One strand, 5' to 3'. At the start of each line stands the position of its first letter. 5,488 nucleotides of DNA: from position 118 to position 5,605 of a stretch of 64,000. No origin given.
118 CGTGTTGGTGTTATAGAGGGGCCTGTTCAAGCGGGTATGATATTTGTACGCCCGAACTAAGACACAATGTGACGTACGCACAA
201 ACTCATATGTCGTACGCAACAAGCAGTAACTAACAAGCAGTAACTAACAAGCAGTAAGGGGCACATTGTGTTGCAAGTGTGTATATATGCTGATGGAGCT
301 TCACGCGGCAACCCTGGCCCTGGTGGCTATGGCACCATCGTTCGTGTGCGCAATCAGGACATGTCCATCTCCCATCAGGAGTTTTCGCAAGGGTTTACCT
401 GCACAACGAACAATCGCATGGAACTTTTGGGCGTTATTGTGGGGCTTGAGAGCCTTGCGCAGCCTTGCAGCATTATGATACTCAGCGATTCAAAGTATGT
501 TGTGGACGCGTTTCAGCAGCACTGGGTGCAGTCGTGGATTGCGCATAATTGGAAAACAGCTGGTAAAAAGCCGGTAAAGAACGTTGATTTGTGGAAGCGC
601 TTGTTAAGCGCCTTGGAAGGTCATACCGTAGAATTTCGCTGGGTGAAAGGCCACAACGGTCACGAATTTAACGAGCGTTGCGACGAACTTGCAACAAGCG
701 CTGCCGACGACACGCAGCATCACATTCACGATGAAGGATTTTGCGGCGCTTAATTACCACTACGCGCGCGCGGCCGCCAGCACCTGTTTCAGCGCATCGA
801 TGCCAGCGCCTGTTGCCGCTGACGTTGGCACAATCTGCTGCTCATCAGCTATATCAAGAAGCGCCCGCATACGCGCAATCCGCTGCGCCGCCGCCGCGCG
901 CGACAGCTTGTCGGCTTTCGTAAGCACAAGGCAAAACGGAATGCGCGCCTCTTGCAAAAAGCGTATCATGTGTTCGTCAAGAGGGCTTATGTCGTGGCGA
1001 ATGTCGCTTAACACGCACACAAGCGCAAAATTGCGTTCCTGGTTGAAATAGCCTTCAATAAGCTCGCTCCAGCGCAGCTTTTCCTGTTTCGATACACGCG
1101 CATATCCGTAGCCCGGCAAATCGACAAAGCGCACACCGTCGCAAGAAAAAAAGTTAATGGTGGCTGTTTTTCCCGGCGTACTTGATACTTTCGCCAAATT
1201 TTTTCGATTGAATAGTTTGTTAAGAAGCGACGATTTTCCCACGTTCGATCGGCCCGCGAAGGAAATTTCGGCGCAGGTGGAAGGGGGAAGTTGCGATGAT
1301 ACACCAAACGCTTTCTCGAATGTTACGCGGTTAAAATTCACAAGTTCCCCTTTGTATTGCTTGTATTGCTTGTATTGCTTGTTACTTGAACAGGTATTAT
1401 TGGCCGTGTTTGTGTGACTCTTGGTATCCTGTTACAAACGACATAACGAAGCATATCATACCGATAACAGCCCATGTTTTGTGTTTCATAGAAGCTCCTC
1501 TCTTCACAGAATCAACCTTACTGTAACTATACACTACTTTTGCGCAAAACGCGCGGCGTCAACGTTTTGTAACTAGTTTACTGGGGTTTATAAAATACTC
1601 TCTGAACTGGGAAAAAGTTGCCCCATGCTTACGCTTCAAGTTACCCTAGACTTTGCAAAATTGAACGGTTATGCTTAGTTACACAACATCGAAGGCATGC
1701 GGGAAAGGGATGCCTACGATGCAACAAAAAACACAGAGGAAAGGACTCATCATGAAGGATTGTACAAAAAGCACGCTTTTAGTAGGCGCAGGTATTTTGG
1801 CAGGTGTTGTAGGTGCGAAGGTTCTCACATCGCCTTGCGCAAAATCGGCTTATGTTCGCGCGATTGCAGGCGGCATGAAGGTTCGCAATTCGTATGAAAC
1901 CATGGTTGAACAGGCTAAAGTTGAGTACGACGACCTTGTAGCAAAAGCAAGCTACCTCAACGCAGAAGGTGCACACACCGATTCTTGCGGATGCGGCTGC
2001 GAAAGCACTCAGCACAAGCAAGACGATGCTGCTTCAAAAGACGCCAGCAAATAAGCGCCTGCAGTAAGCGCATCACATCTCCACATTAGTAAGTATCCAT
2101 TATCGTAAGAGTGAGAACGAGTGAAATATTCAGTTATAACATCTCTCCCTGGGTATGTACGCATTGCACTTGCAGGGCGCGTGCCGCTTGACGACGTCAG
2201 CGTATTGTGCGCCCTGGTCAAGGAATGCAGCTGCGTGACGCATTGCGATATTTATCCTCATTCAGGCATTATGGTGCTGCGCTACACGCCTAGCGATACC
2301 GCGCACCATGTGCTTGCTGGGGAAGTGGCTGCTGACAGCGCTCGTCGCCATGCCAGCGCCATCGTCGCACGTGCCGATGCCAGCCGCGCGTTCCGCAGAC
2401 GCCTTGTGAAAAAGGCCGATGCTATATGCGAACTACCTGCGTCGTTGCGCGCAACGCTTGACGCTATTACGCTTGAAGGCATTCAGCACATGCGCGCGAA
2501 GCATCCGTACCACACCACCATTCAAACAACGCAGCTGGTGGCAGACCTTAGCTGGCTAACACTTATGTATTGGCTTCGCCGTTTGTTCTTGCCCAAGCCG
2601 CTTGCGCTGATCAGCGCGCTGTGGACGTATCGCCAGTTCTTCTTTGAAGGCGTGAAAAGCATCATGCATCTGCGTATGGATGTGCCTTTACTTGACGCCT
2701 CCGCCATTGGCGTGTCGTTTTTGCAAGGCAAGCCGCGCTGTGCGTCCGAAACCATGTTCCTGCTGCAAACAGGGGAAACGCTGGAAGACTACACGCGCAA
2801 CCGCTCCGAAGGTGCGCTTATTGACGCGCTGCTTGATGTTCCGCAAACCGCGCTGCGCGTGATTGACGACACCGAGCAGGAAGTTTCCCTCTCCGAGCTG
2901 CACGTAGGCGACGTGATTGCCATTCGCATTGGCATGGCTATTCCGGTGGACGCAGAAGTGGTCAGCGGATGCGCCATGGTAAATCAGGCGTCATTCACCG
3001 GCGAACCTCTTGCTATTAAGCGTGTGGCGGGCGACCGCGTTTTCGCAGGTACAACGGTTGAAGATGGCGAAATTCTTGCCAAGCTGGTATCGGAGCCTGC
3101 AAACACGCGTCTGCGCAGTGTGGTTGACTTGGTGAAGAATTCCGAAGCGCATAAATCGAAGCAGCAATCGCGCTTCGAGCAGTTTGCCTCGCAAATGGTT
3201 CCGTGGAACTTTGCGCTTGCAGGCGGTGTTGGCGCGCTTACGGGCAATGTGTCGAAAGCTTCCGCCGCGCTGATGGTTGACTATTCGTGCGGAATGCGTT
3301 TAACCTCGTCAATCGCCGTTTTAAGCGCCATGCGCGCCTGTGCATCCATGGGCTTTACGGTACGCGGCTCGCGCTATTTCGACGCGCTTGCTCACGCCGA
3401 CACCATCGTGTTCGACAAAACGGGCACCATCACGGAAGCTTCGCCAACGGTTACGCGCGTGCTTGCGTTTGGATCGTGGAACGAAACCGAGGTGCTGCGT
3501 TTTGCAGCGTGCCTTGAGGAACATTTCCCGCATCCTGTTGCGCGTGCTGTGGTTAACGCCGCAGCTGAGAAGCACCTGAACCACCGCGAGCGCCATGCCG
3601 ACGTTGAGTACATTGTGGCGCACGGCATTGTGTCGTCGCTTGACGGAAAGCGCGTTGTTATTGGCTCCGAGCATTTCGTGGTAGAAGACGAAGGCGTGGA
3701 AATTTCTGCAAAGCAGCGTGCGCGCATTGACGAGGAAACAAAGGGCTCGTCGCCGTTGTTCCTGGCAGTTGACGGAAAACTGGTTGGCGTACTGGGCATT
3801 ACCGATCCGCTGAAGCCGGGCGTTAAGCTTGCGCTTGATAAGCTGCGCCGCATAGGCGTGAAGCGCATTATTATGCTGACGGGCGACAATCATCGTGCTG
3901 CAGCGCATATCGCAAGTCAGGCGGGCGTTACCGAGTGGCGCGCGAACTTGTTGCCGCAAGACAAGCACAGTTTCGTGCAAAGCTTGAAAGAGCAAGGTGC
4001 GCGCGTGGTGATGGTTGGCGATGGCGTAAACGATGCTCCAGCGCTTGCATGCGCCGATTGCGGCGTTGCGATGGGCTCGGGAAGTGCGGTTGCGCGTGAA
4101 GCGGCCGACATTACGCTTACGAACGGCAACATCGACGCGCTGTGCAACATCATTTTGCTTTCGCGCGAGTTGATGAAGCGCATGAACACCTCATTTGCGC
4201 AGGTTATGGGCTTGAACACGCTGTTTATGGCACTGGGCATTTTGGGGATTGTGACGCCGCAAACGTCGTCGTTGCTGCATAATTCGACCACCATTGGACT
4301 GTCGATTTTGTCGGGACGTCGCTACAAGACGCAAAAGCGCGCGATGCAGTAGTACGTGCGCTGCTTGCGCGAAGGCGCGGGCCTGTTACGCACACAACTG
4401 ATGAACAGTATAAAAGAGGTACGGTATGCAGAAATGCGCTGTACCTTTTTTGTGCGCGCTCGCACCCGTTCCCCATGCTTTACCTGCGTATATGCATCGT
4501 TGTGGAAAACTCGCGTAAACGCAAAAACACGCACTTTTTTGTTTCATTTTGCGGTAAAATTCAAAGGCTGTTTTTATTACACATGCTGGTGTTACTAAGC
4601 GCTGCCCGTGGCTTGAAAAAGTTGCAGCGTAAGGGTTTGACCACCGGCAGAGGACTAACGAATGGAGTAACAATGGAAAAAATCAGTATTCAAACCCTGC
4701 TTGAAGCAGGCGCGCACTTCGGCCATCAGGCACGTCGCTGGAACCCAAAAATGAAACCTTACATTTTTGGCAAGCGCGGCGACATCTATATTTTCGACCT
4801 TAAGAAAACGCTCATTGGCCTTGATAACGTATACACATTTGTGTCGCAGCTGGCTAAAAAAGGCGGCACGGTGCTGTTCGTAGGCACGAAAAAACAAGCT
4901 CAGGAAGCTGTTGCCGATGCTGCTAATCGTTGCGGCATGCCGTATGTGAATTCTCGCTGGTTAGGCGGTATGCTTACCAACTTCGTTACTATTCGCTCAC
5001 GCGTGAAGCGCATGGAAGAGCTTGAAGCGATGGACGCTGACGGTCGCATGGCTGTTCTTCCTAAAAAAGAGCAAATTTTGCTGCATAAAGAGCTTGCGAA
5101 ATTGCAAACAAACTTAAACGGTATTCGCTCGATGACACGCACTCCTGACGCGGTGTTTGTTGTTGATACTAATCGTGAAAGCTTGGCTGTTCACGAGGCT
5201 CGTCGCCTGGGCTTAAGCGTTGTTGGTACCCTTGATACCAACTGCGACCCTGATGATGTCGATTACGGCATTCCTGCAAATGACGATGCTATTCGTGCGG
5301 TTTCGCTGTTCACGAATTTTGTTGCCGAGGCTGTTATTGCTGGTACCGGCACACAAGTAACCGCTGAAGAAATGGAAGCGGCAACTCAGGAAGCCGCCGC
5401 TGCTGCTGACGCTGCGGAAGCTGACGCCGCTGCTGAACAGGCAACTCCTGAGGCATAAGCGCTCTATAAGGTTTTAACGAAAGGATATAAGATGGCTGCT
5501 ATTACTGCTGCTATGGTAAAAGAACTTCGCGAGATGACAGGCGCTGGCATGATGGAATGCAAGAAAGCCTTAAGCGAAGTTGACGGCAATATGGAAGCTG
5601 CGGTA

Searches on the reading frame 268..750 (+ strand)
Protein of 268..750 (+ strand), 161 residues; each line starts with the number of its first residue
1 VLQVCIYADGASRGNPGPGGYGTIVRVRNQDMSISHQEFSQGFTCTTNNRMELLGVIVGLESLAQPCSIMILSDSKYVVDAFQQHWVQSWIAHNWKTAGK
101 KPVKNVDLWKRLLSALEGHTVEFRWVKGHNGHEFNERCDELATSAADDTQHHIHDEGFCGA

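Call 12: search_protein_families(library=ncbifam, proteins=[window:268-750:+])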
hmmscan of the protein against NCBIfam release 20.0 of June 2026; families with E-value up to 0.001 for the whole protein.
window:268-750:+ (161 aa): 7 families
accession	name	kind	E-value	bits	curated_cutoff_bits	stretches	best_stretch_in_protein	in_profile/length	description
NF001236.0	PRK00203.1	equivalog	1e-57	194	160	1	3-151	4-146/151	ribonuclease HI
NF005116.0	PRK06548.1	equivalog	2.1e-21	76.5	280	1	7-149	9-143/161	ribonuclease H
NF006433.0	PRK08719.1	subfamily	9.6e-20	70.9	170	1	5-147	6-146/147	ribonuclease H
NF005567.0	PRK07238.1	equivalog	1.9e-15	57.1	326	1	3-151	3-136/378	bifunctional RNase H/acid phosphatase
NF041306.1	RnaseHI_Halo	equivalog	2.7e-09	37.2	300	1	4-148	70-197/197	ribonuclease HI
NF046109.1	RNaseH_Halikb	equivalog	9.1e-05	22.5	320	1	6-98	83-171/211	ribonuclease H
NF010482.0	PRK13907.1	equivalog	0.00076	19.6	231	1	5-35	3-33/128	ribonuclease H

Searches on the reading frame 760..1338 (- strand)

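Call 12: search_protein_families(library=ncbifam, proteins=[window:760-1338:-])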
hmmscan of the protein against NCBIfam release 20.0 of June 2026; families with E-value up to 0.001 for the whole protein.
window:760-1338:- (192 aa): 21 families
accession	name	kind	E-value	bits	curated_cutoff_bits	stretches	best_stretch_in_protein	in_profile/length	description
TIGR03598.1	GTPase_YsxC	equivalog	2.9e-61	206.4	124.45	1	7-187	3-185/186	ribosome biogenesis GTP-binding protein YihA/YsxC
NF003255.0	PRK04213.1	equivalog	1.8e-20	73.2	164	1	22-188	9-189/204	GTP-binding protein EngB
NF000908.1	PRK00089.1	equivalog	4.1e-17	62.4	237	1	22-189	3-165/291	GTPase Era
TIGR03594.1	GTPase_EngA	equivalog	3.5e-16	59.3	306.7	1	22-188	175-343/432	ribosome biogenesis GTPase Der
TIGR03918.1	GTP_HydF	equivalog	5e-13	48.6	325.55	1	20-189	5-165/392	[FeFe] hydrogenase H-cluster maturation GTPase HydF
TIGR00231.1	small_GTP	domain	2e-12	47.2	42.5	1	21-185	2-160/164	GTP-binding protein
TIGR00436.1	era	equivalog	3.1e-11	43.2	116.25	1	25-187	3-159/270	GTPase Era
TIGR03596.1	GTPase_YlqF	equivalog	2.1e-08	33.9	208.2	1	28-86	124-182/276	ribosome biogenesis GTPase YlqF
TIGR00450.1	mnmE_trmE_thdF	equivalog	2.7e-08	33.4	252.6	1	23-158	210-342/446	tRNA uridine-5-carboxymethylaminomethyl(34) synthesis GTPase MnmE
TIGR03597.1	GTPase_YqeH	equivalog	4.5e-08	32.6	297.4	1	25-77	158-215/361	ribosome biogenesis GTPase YqeH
TIGR00157.1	TIGR00157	equivalog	1.2e-07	31.5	100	1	26-118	126-220/247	ribosome small subunit-dependent GTPase A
NF002828.0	PRK03003.1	equivalog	4.4e-07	28.9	631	1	23-156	41-172/477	ribosome biogenesis GTPase Der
TIGR00437.1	feoB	equivalog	8.1e-07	28.1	315.65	1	29-188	1-151/594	ferrous iron transport protein B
NF003661.0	PRK05291.1-3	equivalog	9.3e-07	28.5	380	1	24-188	218-367/448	tRNA uridine-5-carboxymethylaminomethyl(34) synthesis GTPase MnmE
NF007071.0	PRK09518.1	equivalog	1.6e-06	27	953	1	21-151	270-398/706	bifunctional cytidylate kinase/GTPase Der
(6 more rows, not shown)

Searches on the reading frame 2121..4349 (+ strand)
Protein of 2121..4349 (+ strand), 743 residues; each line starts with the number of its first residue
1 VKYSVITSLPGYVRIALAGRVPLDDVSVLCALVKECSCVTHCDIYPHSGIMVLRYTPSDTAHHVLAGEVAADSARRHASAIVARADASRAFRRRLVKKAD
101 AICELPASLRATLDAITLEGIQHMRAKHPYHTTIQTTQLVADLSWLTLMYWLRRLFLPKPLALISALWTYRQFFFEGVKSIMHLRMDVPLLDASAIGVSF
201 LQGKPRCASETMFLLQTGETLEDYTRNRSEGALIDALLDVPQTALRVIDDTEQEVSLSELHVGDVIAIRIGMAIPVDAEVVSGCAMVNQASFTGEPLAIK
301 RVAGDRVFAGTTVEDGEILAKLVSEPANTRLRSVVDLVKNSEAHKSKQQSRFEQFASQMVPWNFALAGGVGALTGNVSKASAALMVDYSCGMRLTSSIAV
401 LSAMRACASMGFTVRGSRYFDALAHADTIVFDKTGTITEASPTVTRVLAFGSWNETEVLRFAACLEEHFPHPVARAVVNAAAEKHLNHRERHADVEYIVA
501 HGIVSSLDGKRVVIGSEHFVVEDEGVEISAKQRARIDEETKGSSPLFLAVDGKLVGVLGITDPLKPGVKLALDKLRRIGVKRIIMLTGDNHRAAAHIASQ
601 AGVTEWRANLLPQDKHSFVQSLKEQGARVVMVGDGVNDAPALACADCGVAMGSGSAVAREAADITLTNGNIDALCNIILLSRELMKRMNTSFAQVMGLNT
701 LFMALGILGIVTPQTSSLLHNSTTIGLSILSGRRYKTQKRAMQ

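Call 12: search_protein_families(library=ncbifam, proteins=[window:2121-4349:+])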
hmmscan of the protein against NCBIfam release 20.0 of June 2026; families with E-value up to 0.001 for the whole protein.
window:2121-4349:+ (743 aa): 23 families
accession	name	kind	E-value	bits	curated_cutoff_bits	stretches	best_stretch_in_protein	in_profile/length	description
TIGR01525.1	ATPase-IB_hvy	subfamily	6.4e-139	464.4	346.25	1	190-726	3-552/560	heavy metal translocating P-type ATPase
TIGR01512.1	ATPase-IB2_Cd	subfamily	4.7e-102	342.2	313.5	2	191-482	4-284/494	cadmium family heavy metal-translocating P-type ATPase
NF008262.1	PRK11033.1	equivalog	1.2e-91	308.3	1005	1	190-711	181-704/731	zinc/cadmium/mercury/lead-transporting ATPase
NF007952.0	PRK10671.1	equivalog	7.2e-90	302.3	1316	1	214-721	299-810/838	copper-exporting P-type ATPase CopA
TIGR01511.1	ATPase-IB1_Cu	subfamily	1.7e-86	291.3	397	1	212-711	50-512/542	copper-translocating P-type ATPase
NF033775.1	P_type_ZntA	exception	5.1e-84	282.9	1240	1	190-711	186-705/732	Zn(II)/Cd(II)/Pb(II) translocating P-type ATPase ZntA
TIGR01494.1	ATPase_P-type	subfamily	7e-66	222.6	62.3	1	212-711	3-465/478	HAD-IC family P-type ATPase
TIGR01497.1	kdpB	equivalog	6e-48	163.4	527.9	1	249-685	113-567/675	potassium-transporting ATPase subunit KdpB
TIGR01647.1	ATPase-IIIA_H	equivalog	3e-43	148.1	615.5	2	224-603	73-481/755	plasma-membrane proton-efflux P-type ATPase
NF010609.0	PRK14010.1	equivalog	6.8e-39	133.6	1323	1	243-687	105-565/673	K(+)-transporting ATPase subunit B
TIGR01517.1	ATPase-IIB_Ca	equivalog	8.1e-34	116.9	507.05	2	554-718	535-719/882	calcium-translocating P-type ATPase, PMCA-type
TIGR01522.1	ATPase-IIA2_Ca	equivalog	5.9e-30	103.7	798.3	3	611-678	572-640/854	calcium-transporting P-type ATPase, PMR1-type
TIGR01116.1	ATPase-IIA1_Ca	equivalog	6.1e-26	90.8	703.4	1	554-688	457-605/799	calcium-translocating P-type ATPase, SERCA-type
TIGR01657.1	P-ATPase-V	hypoth_equivalog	2.5e-22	78.3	618.25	2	610-710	786-883/1055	ATP13A2 family polyamine export P-type ATPase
TIGR01524.1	ATPase-IIIB_Mg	equivalog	3.2e-21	74.9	610.75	2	608-685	584-661/867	magnesium-translocating P-type ATPase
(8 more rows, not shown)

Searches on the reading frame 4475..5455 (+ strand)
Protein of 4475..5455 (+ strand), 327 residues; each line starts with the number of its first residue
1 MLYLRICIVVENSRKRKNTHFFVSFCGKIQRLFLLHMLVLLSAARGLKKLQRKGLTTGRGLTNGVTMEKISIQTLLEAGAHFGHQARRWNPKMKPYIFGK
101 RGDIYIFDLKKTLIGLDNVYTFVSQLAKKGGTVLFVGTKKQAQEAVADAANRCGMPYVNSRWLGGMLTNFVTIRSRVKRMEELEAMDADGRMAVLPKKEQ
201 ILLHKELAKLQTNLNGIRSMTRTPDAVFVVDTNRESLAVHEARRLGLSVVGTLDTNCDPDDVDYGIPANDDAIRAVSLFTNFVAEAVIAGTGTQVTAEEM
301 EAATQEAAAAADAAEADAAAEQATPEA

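Call 12: search_protein_families(library=ncbifam, proteins=[window:4475-5455:+])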
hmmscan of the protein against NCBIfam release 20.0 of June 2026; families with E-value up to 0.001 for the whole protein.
window:4475-5455:+ (327 aa): 4 families
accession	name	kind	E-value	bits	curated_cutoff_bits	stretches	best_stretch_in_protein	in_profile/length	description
TIGR01011.1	rpsB_bact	equivalog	1e-94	316.1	76.3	1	70-291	2-223/225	30S ribosomal protein S2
NF051451.1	30S_S2_sunset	exception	1e-87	294.7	710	1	69-309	3-247/382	30S ribosomal protein S2, sunset domain variant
NF008966.0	PRK12311.1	equivalog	3.6e-84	282.7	526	1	68-319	4-254/334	30S ribosomal protein S2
TIGR01012.1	uS2_euk_arch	equivalog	1.5e-18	67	211.5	2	70-171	4-102/196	30S ribosomal protein S2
